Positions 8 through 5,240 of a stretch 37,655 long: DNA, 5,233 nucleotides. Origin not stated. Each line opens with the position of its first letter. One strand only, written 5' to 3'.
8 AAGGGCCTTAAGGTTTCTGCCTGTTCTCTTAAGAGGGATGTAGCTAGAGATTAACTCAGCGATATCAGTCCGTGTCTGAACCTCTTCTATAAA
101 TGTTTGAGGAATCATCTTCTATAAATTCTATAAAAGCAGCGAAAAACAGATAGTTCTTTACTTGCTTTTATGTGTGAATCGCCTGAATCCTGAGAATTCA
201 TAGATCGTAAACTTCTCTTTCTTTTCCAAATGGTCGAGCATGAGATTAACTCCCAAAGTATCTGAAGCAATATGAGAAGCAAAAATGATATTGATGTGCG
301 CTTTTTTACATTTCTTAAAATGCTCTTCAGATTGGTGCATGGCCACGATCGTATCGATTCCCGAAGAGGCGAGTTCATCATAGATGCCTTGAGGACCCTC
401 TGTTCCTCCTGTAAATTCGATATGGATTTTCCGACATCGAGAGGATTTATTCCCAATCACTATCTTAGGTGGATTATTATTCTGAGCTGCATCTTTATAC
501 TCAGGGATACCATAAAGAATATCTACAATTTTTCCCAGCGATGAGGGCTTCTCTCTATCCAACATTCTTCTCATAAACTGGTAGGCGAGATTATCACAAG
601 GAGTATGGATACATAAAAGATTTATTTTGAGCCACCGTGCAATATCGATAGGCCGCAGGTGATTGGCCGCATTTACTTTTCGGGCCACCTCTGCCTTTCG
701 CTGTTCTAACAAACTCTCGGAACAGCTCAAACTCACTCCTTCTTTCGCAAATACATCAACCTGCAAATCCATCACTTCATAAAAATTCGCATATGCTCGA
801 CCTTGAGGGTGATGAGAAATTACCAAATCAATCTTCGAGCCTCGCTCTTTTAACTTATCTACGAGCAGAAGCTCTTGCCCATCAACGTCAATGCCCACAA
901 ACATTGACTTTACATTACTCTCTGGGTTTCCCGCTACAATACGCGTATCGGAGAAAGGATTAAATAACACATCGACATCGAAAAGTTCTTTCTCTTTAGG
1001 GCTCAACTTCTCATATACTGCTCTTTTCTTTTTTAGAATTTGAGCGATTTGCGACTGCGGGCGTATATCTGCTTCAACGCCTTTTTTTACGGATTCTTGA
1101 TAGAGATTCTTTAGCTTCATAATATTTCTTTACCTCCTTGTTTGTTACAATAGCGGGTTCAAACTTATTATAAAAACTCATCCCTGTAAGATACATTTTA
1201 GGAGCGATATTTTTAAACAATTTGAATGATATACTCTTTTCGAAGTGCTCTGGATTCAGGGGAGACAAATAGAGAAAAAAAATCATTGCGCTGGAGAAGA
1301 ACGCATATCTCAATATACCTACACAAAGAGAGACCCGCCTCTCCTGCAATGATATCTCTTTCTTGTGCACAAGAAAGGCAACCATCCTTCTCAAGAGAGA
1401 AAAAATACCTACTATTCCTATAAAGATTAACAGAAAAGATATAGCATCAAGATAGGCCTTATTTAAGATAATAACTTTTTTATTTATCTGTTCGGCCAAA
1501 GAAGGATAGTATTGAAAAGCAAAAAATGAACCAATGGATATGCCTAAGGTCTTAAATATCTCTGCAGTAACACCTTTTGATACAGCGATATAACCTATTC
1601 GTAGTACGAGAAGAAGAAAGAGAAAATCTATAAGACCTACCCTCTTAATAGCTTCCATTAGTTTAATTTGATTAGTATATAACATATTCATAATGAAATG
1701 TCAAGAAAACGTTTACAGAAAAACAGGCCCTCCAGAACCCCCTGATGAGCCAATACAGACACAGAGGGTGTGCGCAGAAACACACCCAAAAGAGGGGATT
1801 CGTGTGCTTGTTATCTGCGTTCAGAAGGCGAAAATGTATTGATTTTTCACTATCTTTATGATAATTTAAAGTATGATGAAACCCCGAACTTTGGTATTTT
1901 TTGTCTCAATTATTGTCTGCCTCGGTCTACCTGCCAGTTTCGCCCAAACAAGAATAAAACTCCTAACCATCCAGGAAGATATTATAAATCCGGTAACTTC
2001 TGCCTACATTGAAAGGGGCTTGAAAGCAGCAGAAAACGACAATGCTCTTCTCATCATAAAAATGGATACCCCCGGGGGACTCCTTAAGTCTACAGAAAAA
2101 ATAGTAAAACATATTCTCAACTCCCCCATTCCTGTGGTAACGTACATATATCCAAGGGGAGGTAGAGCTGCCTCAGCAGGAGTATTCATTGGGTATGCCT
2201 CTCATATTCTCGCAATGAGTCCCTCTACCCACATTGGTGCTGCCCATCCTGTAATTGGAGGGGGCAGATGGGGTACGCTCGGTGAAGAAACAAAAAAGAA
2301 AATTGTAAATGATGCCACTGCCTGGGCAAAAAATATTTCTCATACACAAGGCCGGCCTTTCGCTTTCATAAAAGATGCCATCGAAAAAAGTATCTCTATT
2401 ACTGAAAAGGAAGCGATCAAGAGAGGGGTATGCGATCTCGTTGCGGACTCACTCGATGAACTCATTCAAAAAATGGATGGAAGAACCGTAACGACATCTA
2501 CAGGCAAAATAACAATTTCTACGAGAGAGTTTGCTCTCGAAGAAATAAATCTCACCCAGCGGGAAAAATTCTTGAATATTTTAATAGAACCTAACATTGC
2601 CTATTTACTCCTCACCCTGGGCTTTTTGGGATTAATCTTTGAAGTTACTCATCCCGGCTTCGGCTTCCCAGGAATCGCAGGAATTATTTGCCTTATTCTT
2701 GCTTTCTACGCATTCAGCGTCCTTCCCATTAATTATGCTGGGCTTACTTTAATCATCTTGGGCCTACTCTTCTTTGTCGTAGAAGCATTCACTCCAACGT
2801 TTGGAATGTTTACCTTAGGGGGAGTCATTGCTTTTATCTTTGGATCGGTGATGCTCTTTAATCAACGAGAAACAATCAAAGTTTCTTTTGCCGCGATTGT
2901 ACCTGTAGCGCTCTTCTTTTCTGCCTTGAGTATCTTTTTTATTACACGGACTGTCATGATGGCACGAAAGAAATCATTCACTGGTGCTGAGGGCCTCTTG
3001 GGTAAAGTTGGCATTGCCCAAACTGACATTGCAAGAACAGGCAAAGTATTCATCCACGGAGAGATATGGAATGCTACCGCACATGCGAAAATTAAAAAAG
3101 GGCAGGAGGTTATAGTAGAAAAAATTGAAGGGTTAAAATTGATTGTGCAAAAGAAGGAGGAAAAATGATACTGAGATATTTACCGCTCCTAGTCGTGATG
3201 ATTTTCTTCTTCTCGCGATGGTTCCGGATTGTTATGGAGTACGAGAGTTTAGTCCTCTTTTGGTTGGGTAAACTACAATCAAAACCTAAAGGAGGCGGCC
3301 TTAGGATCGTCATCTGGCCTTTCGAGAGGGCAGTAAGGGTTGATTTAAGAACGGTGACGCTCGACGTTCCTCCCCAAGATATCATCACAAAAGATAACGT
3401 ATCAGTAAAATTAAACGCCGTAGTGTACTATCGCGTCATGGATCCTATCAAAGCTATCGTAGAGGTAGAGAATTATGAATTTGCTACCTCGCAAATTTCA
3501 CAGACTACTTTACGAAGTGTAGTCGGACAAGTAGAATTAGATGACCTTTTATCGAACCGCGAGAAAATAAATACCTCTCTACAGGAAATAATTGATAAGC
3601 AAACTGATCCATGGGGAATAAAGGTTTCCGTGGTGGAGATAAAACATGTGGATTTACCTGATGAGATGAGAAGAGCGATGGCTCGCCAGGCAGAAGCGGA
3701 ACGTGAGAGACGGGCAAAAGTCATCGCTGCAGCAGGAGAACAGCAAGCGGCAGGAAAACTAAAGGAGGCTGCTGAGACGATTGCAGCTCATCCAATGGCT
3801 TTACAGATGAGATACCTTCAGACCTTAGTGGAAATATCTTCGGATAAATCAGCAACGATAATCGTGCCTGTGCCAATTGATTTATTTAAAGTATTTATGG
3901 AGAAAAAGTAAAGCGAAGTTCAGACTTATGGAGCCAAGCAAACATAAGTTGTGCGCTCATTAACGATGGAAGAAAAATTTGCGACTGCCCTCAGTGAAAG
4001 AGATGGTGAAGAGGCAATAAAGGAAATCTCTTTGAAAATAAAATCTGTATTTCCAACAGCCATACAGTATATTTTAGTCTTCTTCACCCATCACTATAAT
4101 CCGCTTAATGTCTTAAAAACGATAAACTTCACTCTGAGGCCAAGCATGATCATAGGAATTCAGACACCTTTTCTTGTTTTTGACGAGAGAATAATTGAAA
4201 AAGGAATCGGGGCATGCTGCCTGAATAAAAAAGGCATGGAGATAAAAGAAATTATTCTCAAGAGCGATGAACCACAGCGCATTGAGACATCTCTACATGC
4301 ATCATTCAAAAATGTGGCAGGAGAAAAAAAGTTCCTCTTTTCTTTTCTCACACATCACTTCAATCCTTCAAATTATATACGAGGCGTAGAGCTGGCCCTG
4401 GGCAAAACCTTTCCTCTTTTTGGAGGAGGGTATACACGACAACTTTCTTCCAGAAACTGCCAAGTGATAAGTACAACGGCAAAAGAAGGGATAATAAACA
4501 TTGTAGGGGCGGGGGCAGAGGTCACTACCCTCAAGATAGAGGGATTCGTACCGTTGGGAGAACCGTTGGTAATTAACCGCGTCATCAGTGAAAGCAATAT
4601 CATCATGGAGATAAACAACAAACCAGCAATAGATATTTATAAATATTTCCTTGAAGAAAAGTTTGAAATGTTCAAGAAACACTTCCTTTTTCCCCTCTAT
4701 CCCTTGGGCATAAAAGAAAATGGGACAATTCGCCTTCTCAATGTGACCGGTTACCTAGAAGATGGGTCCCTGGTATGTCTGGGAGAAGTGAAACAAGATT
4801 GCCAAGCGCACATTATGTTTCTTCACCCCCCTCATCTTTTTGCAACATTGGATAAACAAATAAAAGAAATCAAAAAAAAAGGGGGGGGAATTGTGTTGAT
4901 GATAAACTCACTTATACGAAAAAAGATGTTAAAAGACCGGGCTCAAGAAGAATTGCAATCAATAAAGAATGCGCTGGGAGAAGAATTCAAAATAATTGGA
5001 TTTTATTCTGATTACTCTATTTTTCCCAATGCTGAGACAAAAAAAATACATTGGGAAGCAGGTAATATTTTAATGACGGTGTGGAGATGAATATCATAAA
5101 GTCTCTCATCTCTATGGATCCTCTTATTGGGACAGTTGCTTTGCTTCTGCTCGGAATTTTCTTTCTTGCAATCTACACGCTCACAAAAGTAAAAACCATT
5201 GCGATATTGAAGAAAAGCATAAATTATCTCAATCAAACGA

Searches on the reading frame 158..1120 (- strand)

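Call 34: search_protein_families(library=pfam, proteins=[window:158-1120:-], max_evalue=0.001)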
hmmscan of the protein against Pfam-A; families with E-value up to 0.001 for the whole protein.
window:158-1120:- (320 aa): 1 family
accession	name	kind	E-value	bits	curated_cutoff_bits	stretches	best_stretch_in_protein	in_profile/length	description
PF01784.24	DUF34_NIF3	-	5.3e-07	29.9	23.4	0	166-302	93-241/256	Duf34/NIF3 (NGG1p interacting factor 3)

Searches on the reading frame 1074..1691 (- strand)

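Call 34: search_protein_families(library=pfam, proteins=[window:1074-1691:-], max_evalue=0.001)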
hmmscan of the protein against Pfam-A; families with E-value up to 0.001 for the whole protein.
window:1074-1691:- (205 aa): 1 family
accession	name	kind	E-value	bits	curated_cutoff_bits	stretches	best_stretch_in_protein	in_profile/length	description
PF02674.22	Colicin_V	-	1.2e-21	77.6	29.3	1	21-164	1-144/144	Colicin V production protein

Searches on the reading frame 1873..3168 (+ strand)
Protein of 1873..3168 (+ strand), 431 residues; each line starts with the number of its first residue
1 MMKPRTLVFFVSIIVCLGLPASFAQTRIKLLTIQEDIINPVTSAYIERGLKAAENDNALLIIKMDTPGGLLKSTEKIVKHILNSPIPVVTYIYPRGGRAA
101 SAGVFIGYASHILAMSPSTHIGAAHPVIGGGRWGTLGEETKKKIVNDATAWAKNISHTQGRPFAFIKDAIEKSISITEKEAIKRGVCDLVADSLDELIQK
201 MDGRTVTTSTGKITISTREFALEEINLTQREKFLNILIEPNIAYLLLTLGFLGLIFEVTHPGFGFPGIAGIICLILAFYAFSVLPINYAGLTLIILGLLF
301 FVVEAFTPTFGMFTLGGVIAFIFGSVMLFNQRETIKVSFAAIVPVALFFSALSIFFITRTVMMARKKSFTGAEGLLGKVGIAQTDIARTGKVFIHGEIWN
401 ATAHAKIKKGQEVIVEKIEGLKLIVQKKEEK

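Call 34: search_protein_families(library=pfam, proteins=[window:1873-3168:+], max_evalue=0.001)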
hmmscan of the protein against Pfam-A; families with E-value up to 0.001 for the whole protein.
window:1873-3168:+ (431 aa): 4 families
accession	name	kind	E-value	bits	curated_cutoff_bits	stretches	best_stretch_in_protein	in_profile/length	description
PF24961.1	NfeD_membrane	-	7.2e-32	110.4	26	1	241-358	1-118/119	NfeD integral membrane domain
PF25145.1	NfeD1b_N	-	2.1e-17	63.8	40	1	36-186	9-151/189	NfeD1b, N-terminal domain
PF01957.25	NfeD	-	2.6e-16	60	29.1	1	372-427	1-57/57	NfeD-like C-terminal, partner-binding domain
PF00574.28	CLP_protease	-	1.9e-05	25.1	20.2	1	53-192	42-180/182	Clp protease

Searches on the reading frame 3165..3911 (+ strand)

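Call 34: search_protein_families(library=pfam, proteins=[window:3165-3911:+], max_evalue=0.001)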
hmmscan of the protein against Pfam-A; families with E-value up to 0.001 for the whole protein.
window:3165-3911:+ (248 aa): 2 families
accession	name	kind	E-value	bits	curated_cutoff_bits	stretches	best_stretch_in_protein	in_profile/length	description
PF01145.31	Band_7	-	2.7e-38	132.2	23.6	1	22-192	2-175/176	SPFH domain / Band 7 family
PF13421.11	Band_7_1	-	2.4e-06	27.8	24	1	80-177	100-208/211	SPFH domain-Band 7 family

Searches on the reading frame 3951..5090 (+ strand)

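Call 34: search_protein_families(library=pfam, proteins=[window:3951-5090:+], max_evalue=0.001)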
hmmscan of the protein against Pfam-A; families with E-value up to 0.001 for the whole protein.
window:3951-5090:+ (379 aa): 2 families
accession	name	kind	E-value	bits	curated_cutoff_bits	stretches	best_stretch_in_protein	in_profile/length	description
PF10442.14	FIST_C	-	6e-18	65.7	28.5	1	226-353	1-125/131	FIST C domain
PF08495.15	FIST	-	1.9e-14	54.4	23.2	1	40-224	2-189/189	FIST N domain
